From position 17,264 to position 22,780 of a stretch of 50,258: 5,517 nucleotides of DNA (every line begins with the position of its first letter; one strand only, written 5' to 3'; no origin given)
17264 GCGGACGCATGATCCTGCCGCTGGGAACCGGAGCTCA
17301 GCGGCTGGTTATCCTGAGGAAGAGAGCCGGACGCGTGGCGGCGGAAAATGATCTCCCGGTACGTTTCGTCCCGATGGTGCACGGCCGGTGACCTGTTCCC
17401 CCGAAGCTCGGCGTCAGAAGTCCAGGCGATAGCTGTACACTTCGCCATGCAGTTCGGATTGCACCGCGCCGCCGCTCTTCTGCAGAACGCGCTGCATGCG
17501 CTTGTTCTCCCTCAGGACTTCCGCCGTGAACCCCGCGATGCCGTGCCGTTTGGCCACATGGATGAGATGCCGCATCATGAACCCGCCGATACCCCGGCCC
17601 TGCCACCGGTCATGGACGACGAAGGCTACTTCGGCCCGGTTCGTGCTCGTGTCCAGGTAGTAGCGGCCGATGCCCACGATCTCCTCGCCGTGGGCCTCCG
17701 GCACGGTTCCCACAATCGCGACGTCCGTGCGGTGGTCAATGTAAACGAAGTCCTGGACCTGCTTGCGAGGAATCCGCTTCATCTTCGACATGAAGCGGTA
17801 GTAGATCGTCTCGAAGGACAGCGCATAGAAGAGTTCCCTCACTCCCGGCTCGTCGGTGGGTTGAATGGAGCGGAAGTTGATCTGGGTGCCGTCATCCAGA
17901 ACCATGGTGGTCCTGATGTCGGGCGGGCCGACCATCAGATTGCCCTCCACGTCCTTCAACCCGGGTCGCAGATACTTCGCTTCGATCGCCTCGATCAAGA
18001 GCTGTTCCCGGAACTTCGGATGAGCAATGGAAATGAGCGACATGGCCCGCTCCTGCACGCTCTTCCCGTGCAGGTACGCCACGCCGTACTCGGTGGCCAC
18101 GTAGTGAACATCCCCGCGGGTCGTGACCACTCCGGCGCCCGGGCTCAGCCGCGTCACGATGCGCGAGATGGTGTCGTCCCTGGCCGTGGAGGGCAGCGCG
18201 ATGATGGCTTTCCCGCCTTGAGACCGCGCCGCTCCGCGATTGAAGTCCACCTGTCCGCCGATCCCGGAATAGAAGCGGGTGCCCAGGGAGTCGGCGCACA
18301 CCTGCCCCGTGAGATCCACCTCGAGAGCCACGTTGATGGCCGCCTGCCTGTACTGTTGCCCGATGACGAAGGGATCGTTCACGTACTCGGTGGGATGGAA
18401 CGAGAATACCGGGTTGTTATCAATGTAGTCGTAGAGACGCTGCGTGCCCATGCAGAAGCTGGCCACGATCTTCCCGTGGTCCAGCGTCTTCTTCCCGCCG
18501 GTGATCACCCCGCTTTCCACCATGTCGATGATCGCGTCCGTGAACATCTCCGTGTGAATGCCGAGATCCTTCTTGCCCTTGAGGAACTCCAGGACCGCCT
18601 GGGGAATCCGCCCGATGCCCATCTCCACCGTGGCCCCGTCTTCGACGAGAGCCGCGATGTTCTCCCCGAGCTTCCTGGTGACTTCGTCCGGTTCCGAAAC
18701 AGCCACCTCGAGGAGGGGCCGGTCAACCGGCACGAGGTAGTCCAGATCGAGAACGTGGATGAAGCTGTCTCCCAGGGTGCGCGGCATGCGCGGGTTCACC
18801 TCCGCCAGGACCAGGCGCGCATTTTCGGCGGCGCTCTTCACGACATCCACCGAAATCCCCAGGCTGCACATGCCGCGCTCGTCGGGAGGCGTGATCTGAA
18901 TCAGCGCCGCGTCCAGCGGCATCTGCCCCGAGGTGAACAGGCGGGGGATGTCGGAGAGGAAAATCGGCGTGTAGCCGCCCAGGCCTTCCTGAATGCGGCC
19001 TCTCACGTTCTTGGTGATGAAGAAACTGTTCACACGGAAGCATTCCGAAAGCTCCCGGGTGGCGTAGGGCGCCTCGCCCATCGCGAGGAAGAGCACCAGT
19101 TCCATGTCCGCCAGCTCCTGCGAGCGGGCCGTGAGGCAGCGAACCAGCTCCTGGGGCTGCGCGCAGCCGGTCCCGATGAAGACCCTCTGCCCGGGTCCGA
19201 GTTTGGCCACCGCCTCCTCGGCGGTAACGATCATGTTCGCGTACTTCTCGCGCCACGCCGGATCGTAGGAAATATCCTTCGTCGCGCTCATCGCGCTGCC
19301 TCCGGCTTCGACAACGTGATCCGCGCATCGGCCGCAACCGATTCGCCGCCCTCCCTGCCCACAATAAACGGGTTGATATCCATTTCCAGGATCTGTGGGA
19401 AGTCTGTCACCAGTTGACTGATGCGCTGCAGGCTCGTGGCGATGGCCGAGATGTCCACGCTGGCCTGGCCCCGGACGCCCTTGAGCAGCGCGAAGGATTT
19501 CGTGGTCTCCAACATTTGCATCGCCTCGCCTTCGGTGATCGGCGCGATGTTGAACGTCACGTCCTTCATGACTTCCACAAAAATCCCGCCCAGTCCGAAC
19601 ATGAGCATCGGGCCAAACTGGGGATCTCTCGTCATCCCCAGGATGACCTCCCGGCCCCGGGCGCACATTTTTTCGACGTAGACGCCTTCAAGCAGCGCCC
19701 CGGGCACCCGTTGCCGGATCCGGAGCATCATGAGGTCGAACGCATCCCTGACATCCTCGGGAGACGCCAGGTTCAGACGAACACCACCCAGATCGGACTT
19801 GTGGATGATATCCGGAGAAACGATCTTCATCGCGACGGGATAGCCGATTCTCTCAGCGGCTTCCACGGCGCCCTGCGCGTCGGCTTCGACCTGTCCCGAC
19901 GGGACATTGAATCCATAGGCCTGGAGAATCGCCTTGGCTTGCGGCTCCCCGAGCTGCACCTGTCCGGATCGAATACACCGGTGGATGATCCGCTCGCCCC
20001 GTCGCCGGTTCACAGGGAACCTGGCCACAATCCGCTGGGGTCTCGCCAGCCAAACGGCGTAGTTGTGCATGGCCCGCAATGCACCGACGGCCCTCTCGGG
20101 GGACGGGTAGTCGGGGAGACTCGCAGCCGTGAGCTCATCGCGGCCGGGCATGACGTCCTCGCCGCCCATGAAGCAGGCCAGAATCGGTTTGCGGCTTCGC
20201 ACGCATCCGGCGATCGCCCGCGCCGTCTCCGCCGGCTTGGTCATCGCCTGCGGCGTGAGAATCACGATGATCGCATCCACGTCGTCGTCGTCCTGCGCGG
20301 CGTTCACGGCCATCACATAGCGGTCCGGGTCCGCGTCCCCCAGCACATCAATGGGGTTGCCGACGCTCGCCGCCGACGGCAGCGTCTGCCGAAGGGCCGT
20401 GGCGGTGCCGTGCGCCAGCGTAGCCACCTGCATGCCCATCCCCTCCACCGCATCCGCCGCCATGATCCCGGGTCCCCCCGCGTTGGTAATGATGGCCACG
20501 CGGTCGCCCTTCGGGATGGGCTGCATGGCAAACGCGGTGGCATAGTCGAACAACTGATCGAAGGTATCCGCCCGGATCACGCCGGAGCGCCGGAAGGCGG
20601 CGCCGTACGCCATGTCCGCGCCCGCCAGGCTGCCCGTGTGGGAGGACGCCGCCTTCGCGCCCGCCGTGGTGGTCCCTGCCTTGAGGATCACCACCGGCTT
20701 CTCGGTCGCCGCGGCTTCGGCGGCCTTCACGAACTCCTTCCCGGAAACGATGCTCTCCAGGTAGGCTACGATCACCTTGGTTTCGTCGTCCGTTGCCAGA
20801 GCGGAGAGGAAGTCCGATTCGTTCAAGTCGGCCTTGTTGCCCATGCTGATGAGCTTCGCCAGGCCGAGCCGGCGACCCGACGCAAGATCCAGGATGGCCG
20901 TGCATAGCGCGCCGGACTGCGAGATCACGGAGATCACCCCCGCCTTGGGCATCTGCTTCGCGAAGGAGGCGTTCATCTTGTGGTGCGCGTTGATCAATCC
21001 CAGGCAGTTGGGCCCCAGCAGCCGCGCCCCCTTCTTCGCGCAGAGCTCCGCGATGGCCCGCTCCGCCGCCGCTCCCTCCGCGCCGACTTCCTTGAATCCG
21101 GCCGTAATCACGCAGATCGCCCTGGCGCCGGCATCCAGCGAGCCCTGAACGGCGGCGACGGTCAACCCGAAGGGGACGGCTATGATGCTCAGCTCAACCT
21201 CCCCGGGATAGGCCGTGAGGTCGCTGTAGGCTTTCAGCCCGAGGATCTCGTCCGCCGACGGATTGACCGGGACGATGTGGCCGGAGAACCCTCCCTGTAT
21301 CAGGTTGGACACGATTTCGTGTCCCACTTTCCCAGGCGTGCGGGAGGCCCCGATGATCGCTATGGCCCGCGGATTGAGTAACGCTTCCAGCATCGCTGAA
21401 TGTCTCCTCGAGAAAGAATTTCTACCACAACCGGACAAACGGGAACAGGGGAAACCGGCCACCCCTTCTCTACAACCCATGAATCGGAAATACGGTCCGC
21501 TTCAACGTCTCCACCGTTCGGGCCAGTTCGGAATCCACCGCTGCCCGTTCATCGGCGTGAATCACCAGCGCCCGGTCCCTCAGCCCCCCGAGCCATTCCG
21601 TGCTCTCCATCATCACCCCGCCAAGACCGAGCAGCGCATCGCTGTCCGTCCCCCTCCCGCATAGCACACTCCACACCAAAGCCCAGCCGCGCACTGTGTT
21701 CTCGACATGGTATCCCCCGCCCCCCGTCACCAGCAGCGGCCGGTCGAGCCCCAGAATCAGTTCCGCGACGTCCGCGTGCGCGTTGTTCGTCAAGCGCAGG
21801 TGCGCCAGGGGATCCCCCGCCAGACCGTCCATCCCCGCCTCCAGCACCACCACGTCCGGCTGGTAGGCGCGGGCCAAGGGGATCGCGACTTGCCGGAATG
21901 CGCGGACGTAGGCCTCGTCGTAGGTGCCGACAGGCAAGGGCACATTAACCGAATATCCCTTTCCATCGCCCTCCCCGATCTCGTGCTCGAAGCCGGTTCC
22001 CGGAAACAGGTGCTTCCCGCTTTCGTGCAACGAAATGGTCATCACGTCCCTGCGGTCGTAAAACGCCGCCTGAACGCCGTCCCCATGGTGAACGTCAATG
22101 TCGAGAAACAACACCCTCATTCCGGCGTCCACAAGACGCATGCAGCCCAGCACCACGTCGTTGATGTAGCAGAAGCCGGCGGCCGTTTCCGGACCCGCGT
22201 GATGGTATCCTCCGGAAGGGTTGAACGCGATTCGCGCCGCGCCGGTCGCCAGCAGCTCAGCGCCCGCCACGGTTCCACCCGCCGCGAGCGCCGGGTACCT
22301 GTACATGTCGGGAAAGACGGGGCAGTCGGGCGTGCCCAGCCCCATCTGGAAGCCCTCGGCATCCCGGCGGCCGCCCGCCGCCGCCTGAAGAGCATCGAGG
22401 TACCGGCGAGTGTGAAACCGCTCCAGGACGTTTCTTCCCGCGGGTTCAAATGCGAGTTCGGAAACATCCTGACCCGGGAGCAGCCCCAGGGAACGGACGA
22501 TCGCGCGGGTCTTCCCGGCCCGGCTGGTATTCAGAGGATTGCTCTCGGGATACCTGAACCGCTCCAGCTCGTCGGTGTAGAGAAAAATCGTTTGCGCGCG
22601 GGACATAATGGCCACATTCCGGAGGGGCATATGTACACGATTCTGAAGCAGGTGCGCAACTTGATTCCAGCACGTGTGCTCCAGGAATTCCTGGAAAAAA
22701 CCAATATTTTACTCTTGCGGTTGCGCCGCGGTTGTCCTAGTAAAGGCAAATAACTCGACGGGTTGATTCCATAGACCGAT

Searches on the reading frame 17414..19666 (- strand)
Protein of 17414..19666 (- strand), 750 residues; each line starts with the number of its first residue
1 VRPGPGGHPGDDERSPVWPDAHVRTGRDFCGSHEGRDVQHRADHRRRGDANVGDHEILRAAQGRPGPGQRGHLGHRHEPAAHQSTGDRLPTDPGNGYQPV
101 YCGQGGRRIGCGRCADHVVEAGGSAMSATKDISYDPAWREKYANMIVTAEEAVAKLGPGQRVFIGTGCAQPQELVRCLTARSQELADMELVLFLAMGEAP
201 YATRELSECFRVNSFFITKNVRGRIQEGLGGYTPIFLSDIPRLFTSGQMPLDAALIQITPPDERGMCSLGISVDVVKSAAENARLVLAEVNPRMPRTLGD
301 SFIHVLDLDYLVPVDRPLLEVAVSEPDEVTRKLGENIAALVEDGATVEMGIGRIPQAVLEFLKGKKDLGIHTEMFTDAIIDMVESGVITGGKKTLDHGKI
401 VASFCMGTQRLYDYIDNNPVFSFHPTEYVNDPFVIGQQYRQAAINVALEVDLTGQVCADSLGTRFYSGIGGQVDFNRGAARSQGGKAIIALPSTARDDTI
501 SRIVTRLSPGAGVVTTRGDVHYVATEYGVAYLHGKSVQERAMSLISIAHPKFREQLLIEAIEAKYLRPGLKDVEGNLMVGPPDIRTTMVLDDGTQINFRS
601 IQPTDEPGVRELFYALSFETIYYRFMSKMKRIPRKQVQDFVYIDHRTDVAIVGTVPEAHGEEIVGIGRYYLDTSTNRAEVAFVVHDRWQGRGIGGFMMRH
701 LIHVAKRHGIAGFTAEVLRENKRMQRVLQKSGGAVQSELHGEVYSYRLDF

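Call 14: search_protein_families(library=pfam, proteins=[window:17414-19666:-], max_evalue=0.001)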
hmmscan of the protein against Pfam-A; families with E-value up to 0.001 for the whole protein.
window:17414-19666:- (750 aa): 5 families
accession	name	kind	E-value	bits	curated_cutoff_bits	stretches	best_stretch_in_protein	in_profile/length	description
PF13336.12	AcetylCoA_hyd_C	-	3.1e-65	219.3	23.7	1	407-559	1-153/154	Acetyl-CoA hydrolase/transferase C-terminal domain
PF02550.21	AcetylCoA_hydro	-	2e-26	93.7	24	1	151-312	14-187/198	Acetyl-CoA hydrolase/transferase N-terminal domain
PF00583.31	Acetyltransf_1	-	9.9e-11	42.4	20.7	1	657-732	38-115/116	Acetyltransferase (GNAT) family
PF13302.13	Acetyltransf_3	-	7.8e-08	33.5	25.4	1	655-732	60-136/138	Acetyltransferase (GNAT) domain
PF13508.13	Acetyltransf_7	-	1.3e-05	25.9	27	1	660-714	11-63/84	Acetyltransferase (GNAT) domain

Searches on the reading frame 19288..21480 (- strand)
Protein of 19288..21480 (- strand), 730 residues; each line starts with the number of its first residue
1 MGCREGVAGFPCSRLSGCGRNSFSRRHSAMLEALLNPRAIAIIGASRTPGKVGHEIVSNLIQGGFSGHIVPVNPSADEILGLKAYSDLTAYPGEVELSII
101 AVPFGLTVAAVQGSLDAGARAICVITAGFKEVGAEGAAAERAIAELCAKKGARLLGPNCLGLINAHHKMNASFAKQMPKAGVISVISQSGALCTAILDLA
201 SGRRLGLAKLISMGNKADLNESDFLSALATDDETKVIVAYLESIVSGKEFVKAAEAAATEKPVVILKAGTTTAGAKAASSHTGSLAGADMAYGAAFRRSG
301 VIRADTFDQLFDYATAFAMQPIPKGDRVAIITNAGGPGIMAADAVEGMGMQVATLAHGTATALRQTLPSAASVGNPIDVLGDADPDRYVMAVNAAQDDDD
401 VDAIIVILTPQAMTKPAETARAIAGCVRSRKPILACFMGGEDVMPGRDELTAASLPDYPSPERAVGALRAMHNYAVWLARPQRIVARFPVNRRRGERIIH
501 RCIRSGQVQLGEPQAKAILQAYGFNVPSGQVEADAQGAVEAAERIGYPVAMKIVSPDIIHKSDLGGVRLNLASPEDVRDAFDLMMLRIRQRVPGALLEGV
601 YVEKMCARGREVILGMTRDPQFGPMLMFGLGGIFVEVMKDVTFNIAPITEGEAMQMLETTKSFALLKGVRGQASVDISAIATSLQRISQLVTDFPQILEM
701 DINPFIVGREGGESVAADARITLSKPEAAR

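Call 14: search_protein_families(library=pfam, proteins=[window:19288-21480:-], max_evalue=0.001)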
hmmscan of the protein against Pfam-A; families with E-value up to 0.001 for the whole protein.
window:19288-21480:- (730 aa): 7 families
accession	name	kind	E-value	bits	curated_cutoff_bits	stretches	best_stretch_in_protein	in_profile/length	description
PF13549.11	ATP-grasp_5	-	8.7e-84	280.7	27.6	1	502-723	2-221/221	ATP-grasp domain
PF13607.11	Succ_CoA_lig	-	7.2e-52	175.2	27.4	1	181-317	2-138/138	Succinyl-CoA ligase like flavodoxin domain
PF13380.12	CoA_binding_2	-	2e-20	73.8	22.8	1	38-164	1-115/116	CoA binding domain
PF19045.5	Ligase_CoA_2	-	3.4e-10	40.6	23.7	1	328-475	1-155/162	Ligase-CoA domain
PF02629.25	CoA_binding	-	2.2e-09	38.4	22.3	1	39-128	5-97/97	CoA binding domain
PF00549.24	Ligase_CoA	-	1.8e-05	25.3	24.5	0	186-285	1-107/128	CoA-ligase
PF08442.15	ATP-grasp_2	-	0.00012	22.2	29.5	1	510-633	2-130/202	ATP-grasp domain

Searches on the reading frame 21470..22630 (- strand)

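Call 14: search_protein_families(library=pfam, proteins=[window:21470-22630:-], max_evalue=0.001)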
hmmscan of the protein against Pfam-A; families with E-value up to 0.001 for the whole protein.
window:21470-22630:- (386 aa): 1 family
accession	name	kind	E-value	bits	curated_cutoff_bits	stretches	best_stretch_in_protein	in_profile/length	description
PF00850.24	Hist_deacetyl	-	3e-81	273.5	27.9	1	32-322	2-297/298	Histone deacetylase domain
